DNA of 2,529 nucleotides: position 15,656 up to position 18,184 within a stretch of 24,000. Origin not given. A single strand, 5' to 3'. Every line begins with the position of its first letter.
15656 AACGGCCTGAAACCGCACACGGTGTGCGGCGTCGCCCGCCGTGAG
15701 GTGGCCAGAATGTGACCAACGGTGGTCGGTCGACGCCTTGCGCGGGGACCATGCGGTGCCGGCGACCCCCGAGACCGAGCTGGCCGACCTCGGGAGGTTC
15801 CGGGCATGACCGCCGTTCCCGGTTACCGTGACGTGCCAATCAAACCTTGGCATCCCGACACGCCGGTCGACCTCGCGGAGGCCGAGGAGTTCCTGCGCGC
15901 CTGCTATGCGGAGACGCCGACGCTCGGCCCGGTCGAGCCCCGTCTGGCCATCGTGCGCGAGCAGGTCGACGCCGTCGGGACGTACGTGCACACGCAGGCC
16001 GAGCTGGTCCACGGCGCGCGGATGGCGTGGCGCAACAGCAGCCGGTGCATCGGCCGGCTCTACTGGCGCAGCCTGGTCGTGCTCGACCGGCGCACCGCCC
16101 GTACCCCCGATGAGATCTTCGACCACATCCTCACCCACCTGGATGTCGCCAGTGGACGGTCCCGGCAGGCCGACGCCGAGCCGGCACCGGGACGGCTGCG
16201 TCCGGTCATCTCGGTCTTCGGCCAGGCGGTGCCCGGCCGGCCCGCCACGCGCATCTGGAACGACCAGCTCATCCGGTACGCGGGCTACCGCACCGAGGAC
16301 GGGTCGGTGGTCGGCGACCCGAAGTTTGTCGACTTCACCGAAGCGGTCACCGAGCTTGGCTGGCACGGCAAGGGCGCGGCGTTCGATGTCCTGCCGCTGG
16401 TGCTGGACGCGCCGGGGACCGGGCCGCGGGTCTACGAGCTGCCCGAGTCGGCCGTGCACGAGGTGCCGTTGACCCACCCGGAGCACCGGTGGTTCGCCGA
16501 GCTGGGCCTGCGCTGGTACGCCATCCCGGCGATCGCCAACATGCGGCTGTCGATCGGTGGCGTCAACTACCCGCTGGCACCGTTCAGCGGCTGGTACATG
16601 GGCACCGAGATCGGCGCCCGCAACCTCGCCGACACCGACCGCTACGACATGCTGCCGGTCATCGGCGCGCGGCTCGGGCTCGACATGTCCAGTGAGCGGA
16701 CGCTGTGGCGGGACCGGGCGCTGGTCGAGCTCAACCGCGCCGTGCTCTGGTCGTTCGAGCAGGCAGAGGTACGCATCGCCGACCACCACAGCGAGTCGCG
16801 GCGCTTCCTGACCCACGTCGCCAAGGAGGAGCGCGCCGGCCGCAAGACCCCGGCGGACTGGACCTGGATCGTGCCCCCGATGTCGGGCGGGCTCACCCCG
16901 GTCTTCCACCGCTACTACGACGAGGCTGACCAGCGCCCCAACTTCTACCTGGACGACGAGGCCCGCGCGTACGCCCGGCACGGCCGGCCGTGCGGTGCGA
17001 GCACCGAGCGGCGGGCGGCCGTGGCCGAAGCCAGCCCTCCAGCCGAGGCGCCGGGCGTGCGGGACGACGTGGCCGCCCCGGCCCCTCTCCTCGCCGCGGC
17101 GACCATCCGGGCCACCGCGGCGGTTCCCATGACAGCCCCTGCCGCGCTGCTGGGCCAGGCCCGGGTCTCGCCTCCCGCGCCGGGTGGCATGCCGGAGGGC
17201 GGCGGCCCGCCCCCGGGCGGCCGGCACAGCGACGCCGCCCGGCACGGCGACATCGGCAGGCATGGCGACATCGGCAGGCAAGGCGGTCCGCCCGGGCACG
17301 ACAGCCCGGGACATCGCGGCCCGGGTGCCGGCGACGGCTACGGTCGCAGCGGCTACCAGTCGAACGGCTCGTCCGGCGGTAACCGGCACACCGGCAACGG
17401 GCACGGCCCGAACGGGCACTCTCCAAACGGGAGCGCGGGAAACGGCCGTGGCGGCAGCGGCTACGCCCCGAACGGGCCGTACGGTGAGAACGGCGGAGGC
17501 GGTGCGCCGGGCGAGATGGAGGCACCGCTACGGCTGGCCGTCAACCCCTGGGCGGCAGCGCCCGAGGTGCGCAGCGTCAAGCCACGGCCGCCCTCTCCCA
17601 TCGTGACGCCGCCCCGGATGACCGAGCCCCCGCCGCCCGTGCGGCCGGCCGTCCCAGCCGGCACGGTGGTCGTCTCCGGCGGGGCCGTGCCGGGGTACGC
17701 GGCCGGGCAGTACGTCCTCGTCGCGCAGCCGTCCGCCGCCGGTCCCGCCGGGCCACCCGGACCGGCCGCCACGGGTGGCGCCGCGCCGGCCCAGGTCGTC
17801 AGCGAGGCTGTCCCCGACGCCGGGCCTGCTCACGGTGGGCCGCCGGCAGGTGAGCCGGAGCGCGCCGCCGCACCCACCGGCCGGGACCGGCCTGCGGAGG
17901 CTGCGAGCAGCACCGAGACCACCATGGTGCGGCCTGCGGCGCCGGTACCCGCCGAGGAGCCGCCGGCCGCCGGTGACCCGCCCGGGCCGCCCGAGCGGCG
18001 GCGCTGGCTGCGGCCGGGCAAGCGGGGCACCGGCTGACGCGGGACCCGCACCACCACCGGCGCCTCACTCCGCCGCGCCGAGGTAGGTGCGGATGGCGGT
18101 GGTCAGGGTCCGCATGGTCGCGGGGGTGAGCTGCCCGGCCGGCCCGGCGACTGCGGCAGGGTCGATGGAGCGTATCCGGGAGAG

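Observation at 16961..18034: NOS oxygenase fused to a C-terminal extension of about 358 residues that looks intrinsically disordered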

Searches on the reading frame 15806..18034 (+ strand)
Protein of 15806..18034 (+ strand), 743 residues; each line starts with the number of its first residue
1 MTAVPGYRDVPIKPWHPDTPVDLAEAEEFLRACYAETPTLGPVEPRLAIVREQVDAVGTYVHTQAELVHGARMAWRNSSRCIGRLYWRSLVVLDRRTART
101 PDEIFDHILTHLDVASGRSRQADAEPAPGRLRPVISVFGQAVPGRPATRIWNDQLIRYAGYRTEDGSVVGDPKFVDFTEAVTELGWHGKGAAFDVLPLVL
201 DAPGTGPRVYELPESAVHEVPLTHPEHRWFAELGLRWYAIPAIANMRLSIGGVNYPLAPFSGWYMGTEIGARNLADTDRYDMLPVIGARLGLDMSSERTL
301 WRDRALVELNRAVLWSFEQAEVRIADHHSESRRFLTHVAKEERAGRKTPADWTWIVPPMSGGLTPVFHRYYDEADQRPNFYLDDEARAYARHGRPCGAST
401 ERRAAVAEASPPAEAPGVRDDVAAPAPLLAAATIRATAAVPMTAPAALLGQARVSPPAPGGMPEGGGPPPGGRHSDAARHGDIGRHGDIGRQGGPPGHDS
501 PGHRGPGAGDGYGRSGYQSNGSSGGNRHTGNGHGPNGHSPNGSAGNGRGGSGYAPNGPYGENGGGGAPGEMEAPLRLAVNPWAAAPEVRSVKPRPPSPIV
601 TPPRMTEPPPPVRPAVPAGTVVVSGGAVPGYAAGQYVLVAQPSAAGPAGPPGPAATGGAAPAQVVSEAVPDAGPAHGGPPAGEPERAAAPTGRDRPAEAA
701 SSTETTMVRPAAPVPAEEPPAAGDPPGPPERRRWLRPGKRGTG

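Call 5: search_protein_families(library=pfam, proteins=[window:15806-18034:+], max_evalue=0.01)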
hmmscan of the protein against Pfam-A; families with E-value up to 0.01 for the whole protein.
window:15806-18034:+ (743 aa): 1 family
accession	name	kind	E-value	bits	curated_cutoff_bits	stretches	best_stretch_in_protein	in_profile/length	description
PF02898.20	NO_synthase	-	1.8e-146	488.2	22.7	1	24-385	7-359/362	Nitric oxide synthase, oxygenase domain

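Call 7: find_homologous_proteins(query=window:15806-18034:+, max_evalue=0.00001)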
Query window:15806-18034:+ (743 aa): 1893 proteins with E <= 0.00001 among 8000 candidates; the best 120 are listed.
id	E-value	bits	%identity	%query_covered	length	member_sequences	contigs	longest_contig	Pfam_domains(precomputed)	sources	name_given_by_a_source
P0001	0.0e+0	1279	79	98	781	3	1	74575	PF02898.21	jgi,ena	-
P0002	0.0e+0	1234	78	97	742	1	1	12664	PF02898.21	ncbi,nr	ncbi:MAG TPA: nitric oxide synthase oxygenase [Micromonosporaceae bacterium]|nr:nitric oxide synthas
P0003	1.4e-272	925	63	100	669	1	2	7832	PF02898.21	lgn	-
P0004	4.4e-211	722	78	53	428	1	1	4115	PF02898.21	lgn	-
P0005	1.6e-208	713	77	54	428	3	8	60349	PF02898.21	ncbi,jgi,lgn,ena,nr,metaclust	ncbi:MAG TPA: nitric oxide synthase oxygenase [Micromonosporaceae bacterium]|nr:nitric oxide synthas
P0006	3.2e-208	712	76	54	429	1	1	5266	PF02898.21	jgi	jgi:nitric-oxide synthase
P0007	6.2e-207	708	77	53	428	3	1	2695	PF02898.21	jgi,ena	-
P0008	2.8e-194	666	71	55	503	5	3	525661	PF02898.21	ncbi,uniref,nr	ncbi:nitric oxide synthase oxygenase [Catellatospora chokoriensis]|uniref:Nitric oxide synthase (NOS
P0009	2.7e-193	663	74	52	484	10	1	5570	PF02898.21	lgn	-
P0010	2.6e-191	656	74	52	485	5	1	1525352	PF02898.21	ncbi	-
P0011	1.1e-189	651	74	52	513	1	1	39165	PF02898.21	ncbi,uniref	ncbi:nitric oxide synthase oxygenase [Catellatospora sp. NPDC049609]|uniref:nitric oxide synthase ox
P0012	2.8e-188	646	72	52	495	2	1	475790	PF02898.21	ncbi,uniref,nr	ncbi:nitric oxide synthase oxygenase [Catellatospora tritici]|uniref:nitric oxide synthase oxygenase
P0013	7.7e-187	642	66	60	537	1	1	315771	PF02898.21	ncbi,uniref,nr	ncbi:nitric oxide synthase oxygenase [Catellatospora sp. KI3]|uniref:nitric oxide synthase oxygenase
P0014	2.0e-186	640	73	52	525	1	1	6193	PF02898.21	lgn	-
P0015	8.3e-186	638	72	53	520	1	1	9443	PF02898.21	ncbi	-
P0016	3.0e-185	636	68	54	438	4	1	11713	PF02898.21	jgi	jgi:nitric-oxide synthase, bacterial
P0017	1.7e-184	634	68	53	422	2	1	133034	PF02898.21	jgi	jgi:nitric-oxide synthase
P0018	4.2e-184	633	69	53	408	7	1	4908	PF02898.21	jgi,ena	jgi:nitric-oxide synthase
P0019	1.1e-183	631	69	53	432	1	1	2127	PF02898.21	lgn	-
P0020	1.8e-183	630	70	53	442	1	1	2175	PF02898.21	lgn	-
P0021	1.9e-183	630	70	52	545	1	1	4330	PF02898.21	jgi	jgi:nitric-oxide synthase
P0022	3.1e-183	630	69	52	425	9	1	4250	PF02898.21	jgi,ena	-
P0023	6.2e-183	629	68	53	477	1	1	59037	PF02898.21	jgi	jgi:nitric-oxide synthase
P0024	9.7e-182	625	72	52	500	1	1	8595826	PF02898.21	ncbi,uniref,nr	ncbi:hypothetical protein CS0771_26370 [Catellatospora sp. IY07-71]|uniref:nitric oxide synthase oxy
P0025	1.2e-181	624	70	51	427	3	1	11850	PF02898.21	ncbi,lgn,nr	ncbi:MAG TPA: nitric oxide synthase oxygenase [Micromonosporaceae bacterium]|nr:nitric oxide synthas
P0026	4.3e-181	623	68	54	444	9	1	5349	PF02898.21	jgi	jgi:nitric-oxide synthase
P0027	5.5e-181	622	66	56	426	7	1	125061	PF02898.21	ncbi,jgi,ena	-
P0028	6.1e-181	622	71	52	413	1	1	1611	PF02898.21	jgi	jgi:nitric-oxide synthase, bacterial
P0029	9.7e-181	621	66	54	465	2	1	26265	PF02898.21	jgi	jgi:nitric-oxide synthase, bacterial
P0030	3.7e-180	619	69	54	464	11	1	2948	PF02898.21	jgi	-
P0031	6.5e-180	619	71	52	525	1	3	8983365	PF02898.21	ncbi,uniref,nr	ncbi:nitric oxide synthase oxygenase [Catellatospora bangladeshensis]|uniref:Nitric oxide synthase (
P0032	7.0e-180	619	66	57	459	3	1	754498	PF02898.21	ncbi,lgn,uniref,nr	ncbi:nitric-oxide synthase [Asanoa hainanensis]|uniref:Nitric-oxide synthase n=1 Tax=Asanoa hainanen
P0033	1.2e-179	618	66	53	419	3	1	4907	PF02898.21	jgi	jgi:nitric-oxide synthase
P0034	1.4e-179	618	68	53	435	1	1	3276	PF02898.21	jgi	jgi:nitric-oxide synthase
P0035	1.9e-179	617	67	53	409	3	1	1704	PF02898.21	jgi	jgi:nitric-oxide synthase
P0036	2.1e-179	617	69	53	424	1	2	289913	PF02898.21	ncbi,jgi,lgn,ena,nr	ncbi:MAG TPA: nitric oxide synthase oxygenase [Micromonosporaceae bacterium]|nr:nitric oxide synthas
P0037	3.0e-179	616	68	53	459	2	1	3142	PF02898.21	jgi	jgi:nitric-oxide synthase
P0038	5.7e-179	616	68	54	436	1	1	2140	PF02898.21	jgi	jgi:nitric-oxide synthase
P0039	5.9e-179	615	67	52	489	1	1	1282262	PF02898.21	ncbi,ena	-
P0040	8.3e-179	615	67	52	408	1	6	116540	PF02898.21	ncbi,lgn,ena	-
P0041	1.4e-178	614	67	52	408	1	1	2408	PF02898.21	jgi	-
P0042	3.4e-178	613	69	53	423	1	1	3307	PF02898.21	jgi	jgi:nitric-oxide synthase, bacterial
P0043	3.5e-178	613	67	53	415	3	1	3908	PF02898.21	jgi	jgi:nitric-oxide synthase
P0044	4.1e-178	613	70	52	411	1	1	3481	PF02898.21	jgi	jgi:nitric-oxide synthase, bacterial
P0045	5.4e-178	612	67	53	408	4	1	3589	PF02898.21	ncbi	-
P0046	9.5e-178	611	65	56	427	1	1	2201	PF02898.21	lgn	-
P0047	9.6e-178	611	68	51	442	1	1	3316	PF02898.21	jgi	jgi:nitric-oxide synthase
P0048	1.9e-177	611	68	53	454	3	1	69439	PF02898.21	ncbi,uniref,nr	ncbi:nitric oxide synthase oxygenase [Asanoa siamensis]|uniref:Nitric oxide synthase (NOS) domain-co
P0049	5.8e-177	609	67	53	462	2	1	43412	PF02898.21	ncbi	ncbi:MAG TPA: nitric oxide synthase oxygenase [Rugosimonospora sp.]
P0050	7.4e-177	609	65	55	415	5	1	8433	PF02898.21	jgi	jgi:nitric-oxide synthase, bacterial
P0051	7.8e-177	608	68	52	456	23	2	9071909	PF02898.21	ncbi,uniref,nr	ncbi:nitric-oxide synthase [Asanoa ferruginea]|uniref:Nitric-oxide synthase n=1 Tax=Asanoa ferrugine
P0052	9.2e-177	608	65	56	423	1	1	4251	PF02898.21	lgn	-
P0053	9.9e-177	608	65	54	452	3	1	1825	PF02898.21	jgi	jgi:nitric-oxide synthase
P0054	1.3e-176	608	65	53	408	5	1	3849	PF02898.21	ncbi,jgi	jgi:nitric-oxide synthase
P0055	1.4e-176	608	65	53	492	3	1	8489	PF02898.21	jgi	jgi:nitric-oxide synthase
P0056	1.6e-176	607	65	53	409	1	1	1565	PF02898.21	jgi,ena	jgi:nitric-oxide synthase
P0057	3.1e-176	606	66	54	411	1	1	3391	PF02898.21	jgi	jgi:nitric-oxide synthase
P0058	3.6e-176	606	67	53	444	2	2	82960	PF02898.21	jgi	jgi:nitric-oxide synthase, bacterial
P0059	3.8e-176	606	66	53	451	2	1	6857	PF02898.21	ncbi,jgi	jgi:nitric-oxide synthase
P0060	5.5e-176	606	66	53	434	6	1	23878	PF02898.21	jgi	jgi:nitric-oxide synthase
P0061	6.9e-176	605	67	53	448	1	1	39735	PF02898.21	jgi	jgi:nitric-oxide synthase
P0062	7.3e-176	605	66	53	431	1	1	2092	PF02898.21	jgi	jgi:nitric-oxide synthase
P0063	7.7e-176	605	64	52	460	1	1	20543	PF02898.21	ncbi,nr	ncbi:MAG TPA: nitric oxide synthase oxygenase [Pilimelia sp.]|nr:nitric oxide synthase oxygenase [Pi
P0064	7.8e-176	605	64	56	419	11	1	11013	PF02898.21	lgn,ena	-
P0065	1.0e-175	605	68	52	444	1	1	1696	PF02898.21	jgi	jgi:nitric-oxide synthase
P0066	1.7e-175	604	63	56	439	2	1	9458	PF02898.21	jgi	jgi:nitric-oxide synthase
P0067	2.2e-175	604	65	52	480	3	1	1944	PF02898.21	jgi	-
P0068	2.6e-175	603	64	55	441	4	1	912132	PF02898.21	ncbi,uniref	ncbi:nitric oxide synthase oxygenase [Actinoplanes sp. NPDC049265]|uniref:nitric oxide synthase oxyg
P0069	2.7e-175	603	66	53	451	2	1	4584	PF02898.21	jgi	jgi:nitric-oxide synthase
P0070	4.0e-175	603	66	53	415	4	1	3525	PF02898.21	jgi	jgi:nitric-oxide synthase, bacterial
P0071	5.8e-175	602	65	53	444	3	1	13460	PF02898.21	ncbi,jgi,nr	ncbi:MAG: nitric oxide synthase oxygenase [Actinobacteria bacterium 13_2_20CM_2_71_6]|nr:MAG: nitric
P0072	7.4e-175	602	67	54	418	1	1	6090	PF02898.21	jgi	jgi:nitric-oxide synthase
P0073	7.8e-175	602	67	53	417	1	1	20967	PF02898.21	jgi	-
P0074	7.8e-175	602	67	53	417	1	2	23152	PF02898.21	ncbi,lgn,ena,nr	ncbi:MAG TPA: nitric oxide synthase oxygenase [Candidatus Limnocylindrales bacterium]|nr:nitric oxid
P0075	1.0e-174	601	67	53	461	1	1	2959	PF02898.21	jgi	jgi:nitric-oxide synthase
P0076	1.5e-174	601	68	53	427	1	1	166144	PF02898.21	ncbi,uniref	ncbi:nitric oxide synthase oxygenase [Pilimelia columellifera]|uniref:Nitric oxide synthase oxygenas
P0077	3.0e-174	600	67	53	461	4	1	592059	PF02898.21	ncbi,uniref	ncbi:nitric oxide synthase oxygenase [Polymorphospora sp. NPDC050346]|uniref:nitric oxide synthase o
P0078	4.0e-174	599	63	56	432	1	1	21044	PF02898.21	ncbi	-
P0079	4.3e-174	599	66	53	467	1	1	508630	PF02898.21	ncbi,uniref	ncbi:nitric oxide synthase oxygenase [Rugosimonospora acidiphila]|uniref:Nitric oxide synthase oxyge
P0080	5.3e-174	599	67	53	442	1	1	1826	PF02898.21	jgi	jgi:nitric-oxide synthase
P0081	5.4e-174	599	64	58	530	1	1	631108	PF02898.21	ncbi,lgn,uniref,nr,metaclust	ncbi:nitric-oxide synthase [Micromonospora pattaloongensis]|uniref:Nitric-oxide synthase n=1 Tax=Mic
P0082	6.4e-174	599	65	52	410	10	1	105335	PF02898.21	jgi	jgi:nitric-oxide synthase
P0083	7.1e-174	599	67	53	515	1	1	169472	PF02898.21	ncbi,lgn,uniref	ncbi:nitric oxide synthase oxygenase [Micromonospora sp. NPDC049679]|uniref:nitric oxide synthase ox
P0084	7.5e-174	599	66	53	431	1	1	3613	PF02898.21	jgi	jgi:nitric-oxide synthase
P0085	1.0e-173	598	66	52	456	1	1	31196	PF02898.21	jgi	jgi:nitric-oxide synthase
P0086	1.1e-173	598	66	53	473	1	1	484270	PF02898.21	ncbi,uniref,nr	ncbi:hypothetical protein GCM10010124_09280 [Pilimelia terevasa]|uniref:Nitric oxide synthase (NOS) 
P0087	1.1e-173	598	66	53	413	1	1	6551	PF02898.21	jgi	jgi:nitric-oxide synthase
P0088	2.1e-173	597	62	62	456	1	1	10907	PF02898.21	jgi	jgi:nitric-oxide synthase, bacterial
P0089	2.5e-173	597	65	53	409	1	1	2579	PF02898.21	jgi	jgi:nitric-oxide synthase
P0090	2.6e-173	597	66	55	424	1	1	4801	PF02898.21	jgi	jgi:nitric-oxide synthase, bacterial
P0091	4.2e-173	596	65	53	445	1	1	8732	PF02898.21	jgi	jgi:nitric-oxide synthase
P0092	4.6e-173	596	65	53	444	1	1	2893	PF02898.21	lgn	-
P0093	6.4e-173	596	65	53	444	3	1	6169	PF02898.21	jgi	-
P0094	6.9e-173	595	67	51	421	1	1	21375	PF02898.21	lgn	-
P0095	7.4e-173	595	66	53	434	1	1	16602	PF02898.21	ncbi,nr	ncbi:MAG TPA: nitric oxide synthase oxygenase [Pilimelia sp.]|nr:nitric oxide synthase oxygenase [Pi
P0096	7.5e-173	595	64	53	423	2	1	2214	PF02898.21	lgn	-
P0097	1.0e-172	595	65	53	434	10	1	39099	PF02898.21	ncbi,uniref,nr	ncbi:nitric oxide synthase oxygenase [Virgisporangium aurantiacum]|uniref:Nitric oxide synthase (NOS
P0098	2.4e-172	594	64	56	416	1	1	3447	PF02898.21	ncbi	-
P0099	3.5e-172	593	60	59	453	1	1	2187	PF02898.21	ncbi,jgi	jgi:nitric-oxide synthase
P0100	4.5e-172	593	65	53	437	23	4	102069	PF02898.21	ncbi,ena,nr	ncbi:MAG: nitric oxide synthase oxygenase [Actinobacteria bacterium]|nr:MAG: nitric oxide synthase o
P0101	5.7e-172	592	67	53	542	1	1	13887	PF02898.21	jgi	jgi:nitric-oxide synthase, bacterial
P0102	6.1e-172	592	63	54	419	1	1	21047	PF02898.21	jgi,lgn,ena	-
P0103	7.3e-172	592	66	53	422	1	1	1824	PF02898.21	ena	-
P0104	1.1e-171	591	60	58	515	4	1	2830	PF02898.21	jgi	jgi:nitric-oxide synthase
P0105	1.5e-171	591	66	53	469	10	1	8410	PF02898.21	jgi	jgi:nitric-oxide synthase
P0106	1.5e-171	591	68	53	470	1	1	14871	PF02898.21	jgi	jgi:nitric-oxide synthase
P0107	1.6e-171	591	65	56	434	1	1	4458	PF02898.21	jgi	jgi:nitric-oxide synthase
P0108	1.7e-171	591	65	53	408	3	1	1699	PF02898.21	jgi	jgi:nitric-oxide synthase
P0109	1.7e-171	591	67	53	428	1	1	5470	PF02898.21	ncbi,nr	ncbi:MAG TPA: nitric oxide synthase oxygenase [Rugosimonospora sp.]|nr:nitric oxide synthase oxygena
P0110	1.7e-171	591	65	54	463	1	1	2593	PF02898.21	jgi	jgi:nitric-oxide synthase, bacterial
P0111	2.5e-171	590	65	57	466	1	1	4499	PF02898.21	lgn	-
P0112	3.0e-171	590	66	56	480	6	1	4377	PF02898.21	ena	-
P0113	4.3e-171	589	66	53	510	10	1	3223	PF02898.21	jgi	jgi:nitric-oxide synthase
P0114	4.9e-171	589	69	50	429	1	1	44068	PF02898.21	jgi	jgi:nitric-oxide synthase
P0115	8.3e-171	589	64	53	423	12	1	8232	PF02898.21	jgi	-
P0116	9.1e-171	588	69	50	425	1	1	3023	PF02898.21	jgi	jgi:nitric-oxide synthase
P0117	1.3e-170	588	67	53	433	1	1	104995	PF02898.21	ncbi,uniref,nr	ncbi:nitric oxide synthase oxygenase [Virgisporangium aliadipatigenens]|uniref:Nitric oxide synthase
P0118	1.6e-170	588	62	53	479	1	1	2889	PF02898.21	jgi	jgi:nitric-oxide synthase, bacterial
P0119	1.9e-170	587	59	58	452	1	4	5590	PF02898.21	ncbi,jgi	jgi:nitric-oxide synthase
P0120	2.4e-170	587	65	53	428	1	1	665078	PF02898.21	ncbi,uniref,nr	ncbi:nitric oxide synthase oxygenase [Pilimelia anulata]|uniref:Nitric oxide synthase oxygenase n=1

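Call 9: find_encoding_contigs(protein=P0001, flank=10000, max_places=3)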
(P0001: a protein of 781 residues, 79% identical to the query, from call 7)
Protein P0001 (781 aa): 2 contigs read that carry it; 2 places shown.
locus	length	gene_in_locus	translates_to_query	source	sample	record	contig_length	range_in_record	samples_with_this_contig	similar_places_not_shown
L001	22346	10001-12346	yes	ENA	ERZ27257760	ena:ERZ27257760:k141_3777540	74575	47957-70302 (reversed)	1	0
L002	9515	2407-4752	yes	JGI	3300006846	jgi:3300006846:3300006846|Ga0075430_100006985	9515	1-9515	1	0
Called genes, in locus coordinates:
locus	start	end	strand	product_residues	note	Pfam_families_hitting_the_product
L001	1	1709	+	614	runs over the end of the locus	PF09369:MZB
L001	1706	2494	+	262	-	PF13091:PLDc_2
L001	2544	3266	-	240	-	-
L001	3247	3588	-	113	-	-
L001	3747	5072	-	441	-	PF00672:HAMP, PF00512:HisKA, PF02518:HATPase_c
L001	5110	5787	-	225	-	PF00072:Response_reg, PF00486:Trans_reg_C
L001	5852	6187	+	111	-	-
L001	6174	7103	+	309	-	-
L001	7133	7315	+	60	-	-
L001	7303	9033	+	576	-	PF00733:Asn_synthase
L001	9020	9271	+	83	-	PF05402:PqqD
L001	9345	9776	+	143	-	PF13471:Transglut_core3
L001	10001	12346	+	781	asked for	PF02898:NO_synthase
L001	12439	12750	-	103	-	-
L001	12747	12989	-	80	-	-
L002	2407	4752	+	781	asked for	PF02898:NO_synthase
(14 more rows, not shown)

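Call 10: find_encoding_contigs(protein=P0002, flank=10000, max_places=3)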
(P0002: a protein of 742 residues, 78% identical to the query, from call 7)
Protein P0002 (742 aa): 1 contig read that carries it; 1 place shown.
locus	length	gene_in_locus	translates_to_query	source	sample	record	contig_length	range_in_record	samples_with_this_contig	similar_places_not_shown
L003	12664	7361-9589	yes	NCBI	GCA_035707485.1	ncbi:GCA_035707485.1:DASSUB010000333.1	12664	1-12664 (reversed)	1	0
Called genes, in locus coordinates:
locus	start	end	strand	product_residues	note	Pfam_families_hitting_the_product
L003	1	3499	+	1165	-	PF00668:Condensation, PF00501:AMP-binding, PF13193:AMP-binding_C (weak), PF00550:PP-binding, PF01370:Epimerase, PF07993:NAD_binding_4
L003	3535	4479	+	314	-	PF08240:ADH_N, PF00107:ADH_zinc_N, PF13602:ADH_zinc_N_2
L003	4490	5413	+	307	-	PF02558:ApbA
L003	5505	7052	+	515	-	PF00501:AMP-binding, PF13193:AMP-binding_C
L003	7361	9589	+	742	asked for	PF02898:NO_synthase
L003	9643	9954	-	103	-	PF02452:PemK_toxin (weak)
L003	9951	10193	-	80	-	-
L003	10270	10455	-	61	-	PF26519:BsaP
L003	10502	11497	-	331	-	PF04055:Radical_SAM, PF06968:BATS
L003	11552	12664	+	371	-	PF00155:Aminotran_1_2, PF01212:Beta_elim_lyase (weak), PF01041:DegT_DnrJ_EryC1 (weak), PF01053:Cys_Met_Meta_PP (weak)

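Call 11: find_encoding_contigs(protein=P0003, flank=10000, max_places=3)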
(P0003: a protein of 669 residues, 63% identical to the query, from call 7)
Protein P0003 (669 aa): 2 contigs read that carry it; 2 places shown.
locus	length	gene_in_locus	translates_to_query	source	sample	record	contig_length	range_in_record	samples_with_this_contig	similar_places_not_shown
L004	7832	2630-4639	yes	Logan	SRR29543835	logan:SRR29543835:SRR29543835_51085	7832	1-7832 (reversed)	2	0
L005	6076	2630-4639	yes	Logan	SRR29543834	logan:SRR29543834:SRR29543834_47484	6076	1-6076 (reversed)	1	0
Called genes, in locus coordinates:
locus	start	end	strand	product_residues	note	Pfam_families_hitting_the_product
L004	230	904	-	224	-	PF00072:Response_reg, PF08281:Sigma70_r4_2 (faint), PF00196:GerE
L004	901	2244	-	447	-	PF13796:Sensor, PF07730:HisKA_3, PF02518:HATPase_c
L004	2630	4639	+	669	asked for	PF02898:NO_synthase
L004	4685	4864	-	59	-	-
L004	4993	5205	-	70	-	-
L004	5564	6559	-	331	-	PF04055:Radical_SAM, PF06968:BATS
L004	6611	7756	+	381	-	PF00155:Aminotran_1_2, PF00266:Aminotran_5 (faint)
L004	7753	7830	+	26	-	?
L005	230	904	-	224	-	PF00072:Response_reg, PF08281:Sigma70_r4_2 (faint), PF00196:GerE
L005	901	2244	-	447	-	PF13796:Sensor, PF07730:HisKA_3, PF02518:HATPase_c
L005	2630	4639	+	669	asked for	PF02898:NO_synthase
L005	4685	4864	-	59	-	-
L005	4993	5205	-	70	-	-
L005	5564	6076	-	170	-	?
